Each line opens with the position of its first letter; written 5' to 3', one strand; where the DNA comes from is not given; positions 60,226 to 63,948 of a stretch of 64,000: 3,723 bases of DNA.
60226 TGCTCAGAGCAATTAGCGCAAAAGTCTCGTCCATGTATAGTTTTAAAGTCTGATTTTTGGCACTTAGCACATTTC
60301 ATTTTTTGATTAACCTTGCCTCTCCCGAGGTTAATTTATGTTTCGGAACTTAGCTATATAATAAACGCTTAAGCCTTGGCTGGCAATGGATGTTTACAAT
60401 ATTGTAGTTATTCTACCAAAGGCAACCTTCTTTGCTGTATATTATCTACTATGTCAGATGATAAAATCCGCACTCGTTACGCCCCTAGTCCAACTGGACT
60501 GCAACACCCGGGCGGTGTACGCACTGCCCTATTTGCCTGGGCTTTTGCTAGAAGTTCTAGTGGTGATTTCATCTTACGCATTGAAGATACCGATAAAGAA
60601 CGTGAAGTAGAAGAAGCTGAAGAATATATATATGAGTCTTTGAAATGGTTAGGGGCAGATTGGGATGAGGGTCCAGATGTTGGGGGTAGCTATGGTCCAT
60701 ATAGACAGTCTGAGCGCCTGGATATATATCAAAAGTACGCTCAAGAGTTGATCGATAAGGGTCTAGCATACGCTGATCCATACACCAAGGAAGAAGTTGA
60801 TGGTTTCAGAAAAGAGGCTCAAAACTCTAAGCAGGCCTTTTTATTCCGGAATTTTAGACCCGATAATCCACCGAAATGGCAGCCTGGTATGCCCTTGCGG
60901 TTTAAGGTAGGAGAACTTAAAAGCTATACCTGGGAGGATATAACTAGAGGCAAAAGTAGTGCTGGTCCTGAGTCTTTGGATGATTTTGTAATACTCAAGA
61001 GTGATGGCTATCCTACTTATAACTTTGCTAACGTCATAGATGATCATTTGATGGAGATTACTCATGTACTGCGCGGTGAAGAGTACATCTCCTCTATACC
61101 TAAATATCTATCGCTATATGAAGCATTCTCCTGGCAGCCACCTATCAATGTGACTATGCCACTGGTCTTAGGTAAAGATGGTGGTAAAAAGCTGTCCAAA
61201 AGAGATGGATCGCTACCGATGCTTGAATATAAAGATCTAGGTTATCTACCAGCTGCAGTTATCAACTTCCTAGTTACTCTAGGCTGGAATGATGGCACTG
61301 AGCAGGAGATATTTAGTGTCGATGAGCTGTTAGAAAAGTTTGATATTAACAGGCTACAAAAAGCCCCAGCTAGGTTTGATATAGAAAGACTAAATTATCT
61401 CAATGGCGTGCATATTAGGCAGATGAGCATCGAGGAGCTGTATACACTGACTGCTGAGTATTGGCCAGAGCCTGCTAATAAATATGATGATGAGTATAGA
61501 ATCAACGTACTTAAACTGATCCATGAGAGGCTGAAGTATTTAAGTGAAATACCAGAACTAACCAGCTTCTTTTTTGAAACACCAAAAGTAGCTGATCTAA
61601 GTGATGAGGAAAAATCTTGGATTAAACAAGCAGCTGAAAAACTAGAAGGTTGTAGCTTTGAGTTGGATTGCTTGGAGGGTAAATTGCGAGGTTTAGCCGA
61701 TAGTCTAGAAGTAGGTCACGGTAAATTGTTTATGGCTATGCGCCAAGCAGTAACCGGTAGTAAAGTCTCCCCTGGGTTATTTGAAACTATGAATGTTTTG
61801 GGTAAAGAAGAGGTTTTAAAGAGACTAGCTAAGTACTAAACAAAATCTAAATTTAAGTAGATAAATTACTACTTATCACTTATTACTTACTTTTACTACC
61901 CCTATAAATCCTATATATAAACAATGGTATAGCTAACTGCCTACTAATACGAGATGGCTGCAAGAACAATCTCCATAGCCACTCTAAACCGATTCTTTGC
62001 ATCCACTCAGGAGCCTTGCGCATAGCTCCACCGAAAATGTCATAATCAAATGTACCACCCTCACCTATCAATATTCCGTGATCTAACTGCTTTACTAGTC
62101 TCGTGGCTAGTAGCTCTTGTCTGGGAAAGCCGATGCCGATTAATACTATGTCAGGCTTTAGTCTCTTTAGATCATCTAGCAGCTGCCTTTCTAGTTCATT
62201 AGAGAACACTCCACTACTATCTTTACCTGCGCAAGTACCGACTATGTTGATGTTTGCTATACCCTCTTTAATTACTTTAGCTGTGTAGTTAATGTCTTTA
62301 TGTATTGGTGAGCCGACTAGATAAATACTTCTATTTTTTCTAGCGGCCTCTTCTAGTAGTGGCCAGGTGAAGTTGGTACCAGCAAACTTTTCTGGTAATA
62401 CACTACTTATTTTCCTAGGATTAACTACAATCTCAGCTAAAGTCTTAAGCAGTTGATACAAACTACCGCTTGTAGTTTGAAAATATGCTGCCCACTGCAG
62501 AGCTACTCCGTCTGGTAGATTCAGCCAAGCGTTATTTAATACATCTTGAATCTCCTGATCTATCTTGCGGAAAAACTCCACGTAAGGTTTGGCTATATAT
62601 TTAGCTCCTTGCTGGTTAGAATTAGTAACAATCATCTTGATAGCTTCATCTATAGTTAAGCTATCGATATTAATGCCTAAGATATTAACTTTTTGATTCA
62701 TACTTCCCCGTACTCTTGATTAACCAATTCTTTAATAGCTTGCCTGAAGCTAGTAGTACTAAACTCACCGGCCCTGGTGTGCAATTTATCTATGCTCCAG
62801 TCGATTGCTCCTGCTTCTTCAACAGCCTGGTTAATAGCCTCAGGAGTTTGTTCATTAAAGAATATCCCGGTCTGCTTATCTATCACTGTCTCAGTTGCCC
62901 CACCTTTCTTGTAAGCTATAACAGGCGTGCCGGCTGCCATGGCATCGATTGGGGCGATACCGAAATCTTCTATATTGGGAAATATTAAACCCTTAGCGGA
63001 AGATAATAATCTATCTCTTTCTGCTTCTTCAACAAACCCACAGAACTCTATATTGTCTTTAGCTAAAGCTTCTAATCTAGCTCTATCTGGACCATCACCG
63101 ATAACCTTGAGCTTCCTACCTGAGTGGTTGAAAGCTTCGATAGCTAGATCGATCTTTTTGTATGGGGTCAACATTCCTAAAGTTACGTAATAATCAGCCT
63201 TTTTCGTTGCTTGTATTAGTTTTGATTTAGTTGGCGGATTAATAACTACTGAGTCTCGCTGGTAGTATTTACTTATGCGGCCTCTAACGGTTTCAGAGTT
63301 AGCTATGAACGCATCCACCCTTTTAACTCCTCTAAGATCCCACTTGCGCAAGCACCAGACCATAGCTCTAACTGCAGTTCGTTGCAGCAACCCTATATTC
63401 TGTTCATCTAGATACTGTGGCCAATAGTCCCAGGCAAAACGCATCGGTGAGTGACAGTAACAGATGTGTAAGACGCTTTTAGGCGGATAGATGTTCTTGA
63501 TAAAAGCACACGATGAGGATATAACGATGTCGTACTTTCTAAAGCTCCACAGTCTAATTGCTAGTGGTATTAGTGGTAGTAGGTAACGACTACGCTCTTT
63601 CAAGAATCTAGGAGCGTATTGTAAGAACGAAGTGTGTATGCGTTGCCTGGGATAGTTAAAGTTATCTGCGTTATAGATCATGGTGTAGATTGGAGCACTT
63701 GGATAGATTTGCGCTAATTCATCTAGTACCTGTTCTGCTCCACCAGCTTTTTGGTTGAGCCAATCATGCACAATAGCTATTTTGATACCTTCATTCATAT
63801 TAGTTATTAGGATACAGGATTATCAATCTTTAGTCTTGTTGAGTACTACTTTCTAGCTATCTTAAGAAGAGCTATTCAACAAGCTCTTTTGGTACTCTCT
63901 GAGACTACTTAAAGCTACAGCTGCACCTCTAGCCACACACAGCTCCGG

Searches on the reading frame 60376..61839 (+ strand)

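Call 70: search_protein_families(library=pfam, proteins=[window:60376-61839:+], max_evalue=0.0001)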
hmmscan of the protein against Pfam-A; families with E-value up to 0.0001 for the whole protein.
window:60376-61839:+ (487 aa): 2 families
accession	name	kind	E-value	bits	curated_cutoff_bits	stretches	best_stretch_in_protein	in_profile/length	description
PF00749.27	tRNA-synt_1c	-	3.7e-90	302.5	23.4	1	30-340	1-313/314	tRNA synthetases class I (E and Q), catalytic domain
PF19269.4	Anticodon_2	-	3.8e-27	95.9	23.6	1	362-486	9-139/141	Anticodon binding domain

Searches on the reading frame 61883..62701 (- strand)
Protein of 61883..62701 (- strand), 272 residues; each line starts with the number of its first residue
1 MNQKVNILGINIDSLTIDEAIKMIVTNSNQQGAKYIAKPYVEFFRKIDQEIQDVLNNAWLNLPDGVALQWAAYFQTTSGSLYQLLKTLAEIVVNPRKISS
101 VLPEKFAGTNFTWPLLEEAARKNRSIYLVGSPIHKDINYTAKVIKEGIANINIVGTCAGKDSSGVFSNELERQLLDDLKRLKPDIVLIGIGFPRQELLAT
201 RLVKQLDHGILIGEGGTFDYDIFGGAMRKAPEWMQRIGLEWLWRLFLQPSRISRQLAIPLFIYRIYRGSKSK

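Call 70: search_protein_families(library=pfam, proteins=[window:61883-62701:-], max_evalue=0.0001)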
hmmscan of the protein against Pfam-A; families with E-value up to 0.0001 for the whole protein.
window:61883-62701:- (272 aa): 1 family
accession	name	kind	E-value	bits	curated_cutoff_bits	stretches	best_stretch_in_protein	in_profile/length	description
PF03808.19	Glyco_tran_WecG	-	1.5e-36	126.2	27.4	1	98-255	18-167/168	Glycosyl transferase WecG/TagA/CpsF family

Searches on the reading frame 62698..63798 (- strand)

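Call 70: search_protein_families(library=pfam, proteins=[window:62698-63798:-], max_evalue=0.0001)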
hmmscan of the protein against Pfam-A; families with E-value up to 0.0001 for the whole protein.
window:62698-63798:- (366 aa): 3 families
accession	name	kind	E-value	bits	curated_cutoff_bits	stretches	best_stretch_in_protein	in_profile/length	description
PF00534.26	Glycos_transf_1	-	8.8e-26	90.9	26.4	1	198-329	12-155/172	Glycosyl transferases group 1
PF13692.12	Glyco_trans_1_4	-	1.2e-21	77.9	27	1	204-328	4-138/142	Glycosyl transferases group 1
PF13439.12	Glyco_transf_4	-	4.7e-09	36.9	28.5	1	19-186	2-162/170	Glycosyltransferase Family 4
